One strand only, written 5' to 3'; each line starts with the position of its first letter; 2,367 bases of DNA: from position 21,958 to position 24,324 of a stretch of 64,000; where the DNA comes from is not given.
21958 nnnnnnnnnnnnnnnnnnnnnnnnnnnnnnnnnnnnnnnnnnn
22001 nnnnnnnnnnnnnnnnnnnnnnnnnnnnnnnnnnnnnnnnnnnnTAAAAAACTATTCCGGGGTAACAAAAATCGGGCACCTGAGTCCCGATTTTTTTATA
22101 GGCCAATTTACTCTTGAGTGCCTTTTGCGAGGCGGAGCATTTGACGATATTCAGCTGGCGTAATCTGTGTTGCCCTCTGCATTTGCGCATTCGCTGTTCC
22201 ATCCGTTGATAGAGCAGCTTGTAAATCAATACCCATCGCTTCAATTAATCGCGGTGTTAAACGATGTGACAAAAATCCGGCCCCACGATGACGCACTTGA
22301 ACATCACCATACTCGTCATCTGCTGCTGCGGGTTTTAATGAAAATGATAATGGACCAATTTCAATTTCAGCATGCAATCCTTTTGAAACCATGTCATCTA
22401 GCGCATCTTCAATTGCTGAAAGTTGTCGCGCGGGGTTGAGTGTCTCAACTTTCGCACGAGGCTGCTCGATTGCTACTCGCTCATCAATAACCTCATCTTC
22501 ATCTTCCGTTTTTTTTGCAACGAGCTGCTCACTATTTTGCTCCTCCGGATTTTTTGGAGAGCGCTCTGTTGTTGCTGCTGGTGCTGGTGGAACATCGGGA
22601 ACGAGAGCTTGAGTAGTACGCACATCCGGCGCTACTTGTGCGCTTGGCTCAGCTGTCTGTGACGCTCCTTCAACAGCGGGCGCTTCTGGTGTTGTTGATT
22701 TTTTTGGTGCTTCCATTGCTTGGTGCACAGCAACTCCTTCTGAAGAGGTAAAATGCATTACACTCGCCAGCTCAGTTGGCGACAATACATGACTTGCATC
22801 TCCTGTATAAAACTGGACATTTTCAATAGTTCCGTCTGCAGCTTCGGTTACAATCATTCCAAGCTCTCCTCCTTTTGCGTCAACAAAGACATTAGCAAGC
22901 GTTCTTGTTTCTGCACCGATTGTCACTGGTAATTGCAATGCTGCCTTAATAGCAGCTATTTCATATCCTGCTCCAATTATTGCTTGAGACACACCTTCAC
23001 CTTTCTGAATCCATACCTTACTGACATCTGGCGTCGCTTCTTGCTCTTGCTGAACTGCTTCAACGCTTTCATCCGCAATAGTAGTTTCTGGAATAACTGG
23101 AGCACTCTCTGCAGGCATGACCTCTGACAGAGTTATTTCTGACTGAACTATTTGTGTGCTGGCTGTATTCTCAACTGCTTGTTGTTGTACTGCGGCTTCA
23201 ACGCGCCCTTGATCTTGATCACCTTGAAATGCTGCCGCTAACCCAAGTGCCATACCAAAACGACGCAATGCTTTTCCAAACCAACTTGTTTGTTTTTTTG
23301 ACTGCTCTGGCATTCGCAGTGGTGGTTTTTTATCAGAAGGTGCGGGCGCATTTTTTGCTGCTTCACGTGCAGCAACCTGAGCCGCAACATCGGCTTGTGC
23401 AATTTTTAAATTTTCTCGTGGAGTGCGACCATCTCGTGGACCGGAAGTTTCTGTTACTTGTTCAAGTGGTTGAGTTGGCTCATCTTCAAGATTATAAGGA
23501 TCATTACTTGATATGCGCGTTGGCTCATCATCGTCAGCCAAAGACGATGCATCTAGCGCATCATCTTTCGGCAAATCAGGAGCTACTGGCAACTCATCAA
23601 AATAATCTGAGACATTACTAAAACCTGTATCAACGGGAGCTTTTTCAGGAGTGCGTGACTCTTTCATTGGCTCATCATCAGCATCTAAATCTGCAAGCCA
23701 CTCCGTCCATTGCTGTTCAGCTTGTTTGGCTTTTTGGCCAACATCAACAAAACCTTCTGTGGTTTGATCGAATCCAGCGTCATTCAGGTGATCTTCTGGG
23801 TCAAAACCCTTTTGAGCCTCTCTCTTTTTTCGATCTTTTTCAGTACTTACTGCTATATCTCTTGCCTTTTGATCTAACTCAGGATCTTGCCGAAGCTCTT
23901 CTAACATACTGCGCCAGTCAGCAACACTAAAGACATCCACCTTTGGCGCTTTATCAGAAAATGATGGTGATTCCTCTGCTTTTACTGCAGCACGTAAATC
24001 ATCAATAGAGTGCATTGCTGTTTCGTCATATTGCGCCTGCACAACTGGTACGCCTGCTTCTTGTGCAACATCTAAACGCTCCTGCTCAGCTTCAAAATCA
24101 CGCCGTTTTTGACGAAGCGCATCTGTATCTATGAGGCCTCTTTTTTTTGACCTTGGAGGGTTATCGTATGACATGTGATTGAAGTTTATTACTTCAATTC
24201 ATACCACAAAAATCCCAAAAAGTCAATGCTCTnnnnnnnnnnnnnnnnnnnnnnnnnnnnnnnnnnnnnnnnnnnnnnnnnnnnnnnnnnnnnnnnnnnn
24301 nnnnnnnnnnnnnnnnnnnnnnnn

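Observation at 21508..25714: Lineage-specific trio: membrane-anchored H1-like polylysine protein followed by two paralogous acidic disordered proteins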

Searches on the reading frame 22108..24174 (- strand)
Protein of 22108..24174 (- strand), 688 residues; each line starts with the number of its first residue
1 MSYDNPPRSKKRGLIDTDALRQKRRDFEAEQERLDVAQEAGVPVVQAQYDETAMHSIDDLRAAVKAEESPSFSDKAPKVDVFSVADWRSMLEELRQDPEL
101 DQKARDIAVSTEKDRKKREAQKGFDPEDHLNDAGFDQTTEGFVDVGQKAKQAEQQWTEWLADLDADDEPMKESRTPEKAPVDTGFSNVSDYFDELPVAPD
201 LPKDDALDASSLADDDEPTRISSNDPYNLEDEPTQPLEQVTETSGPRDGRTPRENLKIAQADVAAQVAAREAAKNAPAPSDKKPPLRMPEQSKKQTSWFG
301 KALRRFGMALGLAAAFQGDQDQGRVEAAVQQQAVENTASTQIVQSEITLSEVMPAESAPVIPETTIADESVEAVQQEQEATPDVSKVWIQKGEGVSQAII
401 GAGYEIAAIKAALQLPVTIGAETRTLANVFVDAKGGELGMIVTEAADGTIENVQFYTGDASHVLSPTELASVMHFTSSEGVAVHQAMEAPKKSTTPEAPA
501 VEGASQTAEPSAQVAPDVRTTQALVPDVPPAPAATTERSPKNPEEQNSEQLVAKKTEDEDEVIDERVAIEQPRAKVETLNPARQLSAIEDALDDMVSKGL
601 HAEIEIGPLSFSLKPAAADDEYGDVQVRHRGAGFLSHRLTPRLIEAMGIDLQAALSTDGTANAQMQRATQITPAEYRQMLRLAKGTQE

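Call 3: search_protein_families(library=pfam, proteins=[window:22108-24174:-], max_evalue=1)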
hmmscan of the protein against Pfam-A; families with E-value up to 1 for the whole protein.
window:22108-24174:- (688 aa): 1 family
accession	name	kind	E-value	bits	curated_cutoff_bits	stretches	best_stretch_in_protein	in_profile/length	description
PF20147.5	Crinkler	-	0.0065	17.6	24.6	1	55-114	23-77/106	Crinkler effector protein N-terminal domain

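Call 9: find_homologous_proteins(query=window:22108-24174:-)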
Query window:22108-24174:- (688 aa): 1 proteins with E <= 0.001 among 8000 candidates.
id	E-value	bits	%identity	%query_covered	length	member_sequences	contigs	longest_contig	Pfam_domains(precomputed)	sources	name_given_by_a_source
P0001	0.0e+0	1476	100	100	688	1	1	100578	-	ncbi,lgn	-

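Call 10: find_encoding_contigs(protein=P0001, flank=10000, max_places=4)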
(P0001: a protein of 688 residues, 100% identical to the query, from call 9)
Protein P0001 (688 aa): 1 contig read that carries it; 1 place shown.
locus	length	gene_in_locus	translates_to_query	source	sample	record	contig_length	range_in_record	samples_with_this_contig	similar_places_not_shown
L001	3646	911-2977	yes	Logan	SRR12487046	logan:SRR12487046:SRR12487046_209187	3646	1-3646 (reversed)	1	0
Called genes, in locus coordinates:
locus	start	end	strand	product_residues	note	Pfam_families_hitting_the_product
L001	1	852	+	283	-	?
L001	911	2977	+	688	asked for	-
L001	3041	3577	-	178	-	-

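Call 11: find_related_loci(query=window:22108-24174:-, collection=genome_contigs, flank=10000)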
Query window:22108-24174:- (688 aa) in genome_contigs; peptide patterns used: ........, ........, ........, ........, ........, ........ (x = any residue, [..] = any of these).
175 stretches matched a pattern, but none encodes a relative of the query by tblastn (E <= 1e-3).

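Call 33: search_protein_families(library=ncbifam, proteins=[window:22108-24174:-], max_evalue=1)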
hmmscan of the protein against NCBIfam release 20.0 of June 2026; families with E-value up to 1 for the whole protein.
window:22108-24174:- (688 aa): 0 families

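Call 37: search_solved_structures(query=window:22108-24174:-, max_evalue=10)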
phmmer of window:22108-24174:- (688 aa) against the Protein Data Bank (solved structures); distinct sequences matched with E-value up to 10: 1.
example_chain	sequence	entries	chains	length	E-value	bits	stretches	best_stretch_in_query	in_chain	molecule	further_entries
3d45_A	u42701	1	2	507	2.1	10.2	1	81-146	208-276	Poly(A)-specific ribonuclease PARN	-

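Call 42: search_protein_representatives(protein=window:22108-24174:-)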
Query: 688 residues. Proteins with E-value up to 0.001 (for the whole library): 6; up to 1e-10: 4; up to 1e-30: 2. The best 6 are listed.
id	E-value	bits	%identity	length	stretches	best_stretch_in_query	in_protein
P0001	0.0e+00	1476.2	100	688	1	1-688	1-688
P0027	2.6e-45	171.8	34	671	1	2-652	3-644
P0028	5.4e-26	108.0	42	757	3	202-317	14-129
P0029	6.8e-14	68.0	36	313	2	317-477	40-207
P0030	1.6e-08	50.3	30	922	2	345-473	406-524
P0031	2.3e-06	43.2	34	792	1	377-508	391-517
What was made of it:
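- Tried and rejected: An exhaustive phmmer search of B against 1.84 billion representatives gave 6 hits (call 42).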

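Call 44: find_encoding_contigs(protein=P0030, flank=10000, max_places=3)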
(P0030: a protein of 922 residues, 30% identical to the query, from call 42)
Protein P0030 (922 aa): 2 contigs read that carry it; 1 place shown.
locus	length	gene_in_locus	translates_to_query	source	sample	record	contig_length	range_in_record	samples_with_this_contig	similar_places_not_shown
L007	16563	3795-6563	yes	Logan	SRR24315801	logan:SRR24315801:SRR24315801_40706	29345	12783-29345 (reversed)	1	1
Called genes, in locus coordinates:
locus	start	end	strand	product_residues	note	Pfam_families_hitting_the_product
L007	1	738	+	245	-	?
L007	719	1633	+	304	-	PF00763:THF_DHG_CYH, PF02882:THF_DHG_CYH_C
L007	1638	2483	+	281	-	-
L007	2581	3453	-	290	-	PF00069:Pkinase, PF07714:PK_Tyr_Ser-Thr, PF01636:APH (faint)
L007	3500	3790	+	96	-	-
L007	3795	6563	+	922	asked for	-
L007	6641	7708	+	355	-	PF01926:MMR_HSR1, PF02421:FeoB_N (weak), PF06071:YchF-GTPase_C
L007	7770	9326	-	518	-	-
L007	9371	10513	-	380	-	PF01555:N6_N4_Mtase (weak), PF01170:UPF0020, PF03602:Cons_hypoth95 (weak), PF13847:Methyltransf_31 (faint)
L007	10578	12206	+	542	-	-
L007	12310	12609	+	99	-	PF02686:GatC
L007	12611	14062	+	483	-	PF01425:Amidase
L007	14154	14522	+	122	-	PF00072:Response_reg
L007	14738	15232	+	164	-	PF00334:NDK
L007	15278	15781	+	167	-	-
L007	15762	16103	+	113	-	PF07883:Cupin_2 (weak)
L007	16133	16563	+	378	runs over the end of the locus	PF00557:Peptidase_M24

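Call 45: find_encoding_contigs(protein=P0031, flank=10000, max_places=3)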
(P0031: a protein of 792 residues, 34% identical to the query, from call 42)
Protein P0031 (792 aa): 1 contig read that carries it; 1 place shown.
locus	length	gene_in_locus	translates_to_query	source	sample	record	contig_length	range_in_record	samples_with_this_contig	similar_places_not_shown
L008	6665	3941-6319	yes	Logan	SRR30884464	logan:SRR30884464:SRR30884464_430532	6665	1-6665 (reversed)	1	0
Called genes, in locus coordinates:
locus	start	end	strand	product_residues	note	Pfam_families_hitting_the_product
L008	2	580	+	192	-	?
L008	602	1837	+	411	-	PF00464:SHMT, PF00155:Aminotran_1_2, PF01212:Beta_elim_lyase (weak)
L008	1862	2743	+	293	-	PF00763:THF_DHG_CYH, PF02882:THF_DHG_CYH_C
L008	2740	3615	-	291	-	PF00069:Pkinase, PF07714:PK_Tyr_Ser-Thr, PF01636:APH (faint)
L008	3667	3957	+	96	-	-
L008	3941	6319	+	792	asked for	-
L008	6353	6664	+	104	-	?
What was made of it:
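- L007 and L008 carry a B-like gene with no A-like gene within the up to 10 kb of flank retrieved (calls 44, 45). The B-like gene sits in a different context in L007 and L008 (calls 44, 45).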

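Call 64: predict_structure(alignment_id=A5)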
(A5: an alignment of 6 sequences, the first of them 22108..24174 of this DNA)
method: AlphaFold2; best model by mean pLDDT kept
length: 688 residues; sequences in the alignment: 6
mean_pLDDT: 51.5   pTM: 0.26
mean pLDDT of the five models: 51.5, 49.0, 48.7, 47.4, 46.6
residues with pLDDT >= 90: 1; 70-90: 169; 50-70: 116; < 50: 402
segments of 3 or more residues with pLDDT < 50: 1-16, 40-91, 123-146, 165-225, 227-266, 275-381, 479-577
pLDDT, mean of each block of 10 residues (from residue 1): 38 46 69 60 38 38 36 29 41 53 62 64 46 33 48 69 48 36 39 38 38 33 35 33 32 38 50 46 35 38 46 36 36 32 30 35 33 35 73 76 81 82 80 67 83 80 82 65 36 31 34 34 40 37 34 33 34 45 86 80 82 67 79 80 84 66 64 85 66
secondary structure, 60 per line:
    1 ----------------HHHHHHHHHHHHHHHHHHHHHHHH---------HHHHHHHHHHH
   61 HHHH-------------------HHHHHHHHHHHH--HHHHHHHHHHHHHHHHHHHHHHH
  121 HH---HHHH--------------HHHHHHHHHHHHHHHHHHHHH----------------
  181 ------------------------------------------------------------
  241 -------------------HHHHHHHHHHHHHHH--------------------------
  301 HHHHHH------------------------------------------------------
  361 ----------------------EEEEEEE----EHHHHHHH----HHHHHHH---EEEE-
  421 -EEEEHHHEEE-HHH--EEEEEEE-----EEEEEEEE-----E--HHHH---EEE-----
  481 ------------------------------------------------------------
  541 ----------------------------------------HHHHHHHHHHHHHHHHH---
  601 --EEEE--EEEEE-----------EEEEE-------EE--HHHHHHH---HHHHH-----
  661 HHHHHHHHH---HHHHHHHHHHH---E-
elements in order (helices of 4 or more, strands of 3 or more residues): H17-40 H50-64 H84-95 H98-122 H126-129 H144-164 H260-274 H301-306 E383-389 H395-401 H406-412 E416-419 E422-425 E429-431 E438-444 E450-457 H466-469 E473-475 H581-597 E603-606 E609-613 E625-629 H641-647 H651-655 H661-669 H673-683
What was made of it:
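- On LysM / OapA peptidoglycan-binding domains: The AlphaFold2 model has beta 383-389, alpha 395-401, alpha 406-412 and beta 416-419 (call 64).
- On MapZ: The module order matches (call 64).
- Closest known: N-terminal domains of M23/LytM endopeptidases. Same: The middle domain begins with a beta-alpha-alpha-beta unit, the LysM-type topology (call 64).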

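Call 79: fold_search(model_id=the predicted structure, library=pdb)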
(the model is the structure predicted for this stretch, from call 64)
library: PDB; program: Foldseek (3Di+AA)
matches with E <= 10: 129; with E <= 0.001: 0
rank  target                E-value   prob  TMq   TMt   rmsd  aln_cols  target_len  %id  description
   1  3wb2_A                1.7e+00  0.06  0.05  0.17   9.5        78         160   10  HcgB from Methanocaldococcus jannaschii in complex with the guanylyl-pyridinol product in a model reaction of [Fe]-hyd (released 2014-02-05)
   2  2qm9_A                1.7e+00  0.06  0.05  0.17  15.9        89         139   15  Troglitazone Bound to Fatty Acid Binding Protein 4 (released 2007-10-09)
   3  3t8n_B                2.1e+00  0.07  0.04  0.16   8.5        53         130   11  Crystal structure of ketosteroid isomerase Y16AD103A from Pseudomonas putida (released 2011-11-23)
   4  3wb0_A                2.2e+00  0.09  0.04  0.14   9.1        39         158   13  HcgB from Methanocaldococcus jannaschii in complex with light-decomposed FeGP cofactor of [Fe]-hydrogenase (released 2014-02-05)
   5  4g59_A                2.2e+00  0.02  0.05  0.15  14.7       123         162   10  Crystal structure of the murine cytomegalovirus MHC-I homolog m152 with ligand RAE-1 gamma (released 2012-12-19)
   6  7txx_MODEL_1_A        2.6e+00  0.05  0.05  0.19  22.0       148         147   11  Solution structure for Bartonella henselae BamE, a component of the beta-barrel assembly machinery complex. Se (released 2022-03-02)
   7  6j9e_J                3.0e+00  0.09  0.04  0.31   6.7        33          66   15  Cryo-EM structure of Xanthomonos oryzae transcription elongation complex with NusA and the bacteriophage protein P7 (released 2019-07-17)
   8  3wb0_B                3.0e+00  0.07  0.04  0.14   8.7        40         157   15  HcgB from Methanocaldococcus jannaschii in complex with light-decomposed FeGP cofactor of [Fe]-hydrogenase (released 2014-02-05)
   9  6u2a                  3.2e+00  0.05  0.07  0.12  11.2       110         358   10  ShyA endopeptidase from Vibrio cholera (open form) (released 2020-05-27)
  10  2n4a_MODEL_1_A        3.4e+00  0.02  0.05  0.14  10.1        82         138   13  EC-NMR Structure of Ralstonia metallidurans Rmet_5065 Determined by Combining Evolutionary Couplings (EC) and  (released 2015-07-01)
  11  4rzm_B                3.6e+00  0.04  0.04  0.08  12.8        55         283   22  Crystal structure of the Lsd19-lasalocid A complex (released 2015-01-21)
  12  8rha_A                3.6e+00  0.02  0.03  0.17   9.6        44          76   20  HSPB7ACD C131S (released 2024-10-16)
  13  3brc_A                3.8e+00  0.06  0.04  0.14   9.9        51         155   10  Crystal structure of a conserved protein of unknown function from Methanobacterium thermoautotrophicum (released 2008-02-19)
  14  6ea8_J                3.8e+00  0.05  0.04  0.11   8.5        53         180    6  Structure of VACV poxin in pre-reactive state with nonhydrolyzable 2'3' cGAMP (released 2019-02-06)
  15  3rga                  3.8e+00  0.04  0.04  0.08  13.2        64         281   20  Crystal structure of epoxide hydrolase for polyether lasalocid A biosynthesis (released 2012-03-07)
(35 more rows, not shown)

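Call 85: search_protein_families(library=padloc, proteins=[window:22108-24174:-], max_evalue=1)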
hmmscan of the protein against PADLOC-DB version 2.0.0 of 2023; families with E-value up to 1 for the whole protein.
window:22108-24174:- (688 aa): 0 families

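Call 86: search_protein_families(library=phrogs, proteins=[window:22108-24174:-], max_evalue=1)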
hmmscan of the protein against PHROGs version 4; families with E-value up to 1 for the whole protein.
window:22108-24174:- (688 aa): 0 families

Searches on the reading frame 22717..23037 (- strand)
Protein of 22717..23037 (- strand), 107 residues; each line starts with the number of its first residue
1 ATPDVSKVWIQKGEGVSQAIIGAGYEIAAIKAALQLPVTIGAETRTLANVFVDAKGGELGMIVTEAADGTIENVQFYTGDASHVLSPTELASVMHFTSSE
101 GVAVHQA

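Call 82: search_protein_families(library=pfam, alignment_id=A9, max_evalue=10)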
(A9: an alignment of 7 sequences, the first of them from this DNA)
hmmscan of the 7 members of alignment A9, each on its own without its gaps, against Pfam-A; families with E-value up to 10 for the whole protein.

A. member 1, seq(107 aa): 1 family
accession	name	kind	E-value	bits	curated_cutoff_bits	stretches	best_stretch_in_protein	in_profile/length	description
PF13313.11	DUF4082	-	0.0081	16.6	28.4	1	53-82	11-40/143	Domain of unknown function (DUF4082)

B. families by the number of members that match (of 7 scanned): 5 families
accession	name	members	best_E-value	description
PF13313.11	DUF4082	3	0.0081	Domain of unknown function (DUF4082)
PF08329.16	ChitinaseA_N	1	0.021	Chitinase A, N-terminal domain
PF12637.14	TSCPD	1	0.038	TSCPD domain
PF00076.28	RRM_1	1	0.21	RNA recognition motif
PF20591.4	DUF6792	1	0.23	Domain of unknown function (DUF6792)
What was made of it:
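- On LysM / OapA peptidoglycan-binding domains: None of the seven middle-domain sequences hits LysM, OapA or Csd3_N2 at E up to 10 (call 82).
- Closest known: N-terminal domains of M23/LytM endopeptidases. Different: The domain profile gives no LysM, OapA or Csd3 Pfam hit (call 82).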

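Call 83: search_solved_structures(query=A9, max_evalue=10)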
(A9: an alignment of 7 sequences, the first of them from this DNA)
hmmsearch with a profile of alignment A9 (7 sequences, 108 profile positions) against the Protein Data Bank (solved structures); distinct sequences matched with E-value up to 10: 4.
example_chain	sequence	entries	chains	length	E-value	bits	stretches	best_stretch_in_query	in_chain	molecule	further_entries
5mm8_A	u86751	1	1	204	0.44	14.1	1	49-103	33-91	Serine protease SplE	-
5lau_A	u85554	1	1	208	1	12.9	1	17-61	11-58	MacroD-type macrodomain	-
4h40_A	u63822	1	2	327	1.2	12.7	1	5-47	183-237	putative cell adhesion protein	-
9fjl_A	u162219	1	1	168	1.2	12.7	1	32-99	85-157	Transcription elongation factor NusA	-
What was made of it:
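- On LysM / OapA peptidoglycan-binding domains: The domain profile has no PDB sequence hit below E 0.44 (call 83).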

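Call 99: find_related_loci(query=A9, collection=metagenome_contigs, flank=10000)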
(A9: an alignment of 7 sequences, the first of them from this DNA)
Query A9 (107 aa) in metagenome_contigs; peptide patterns used: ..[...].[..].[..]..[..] (x = any residue, [..] = any of these).
73 stretches matched a pattern, but none encodes a relative of the query by tblastn (E <= 1e-3).
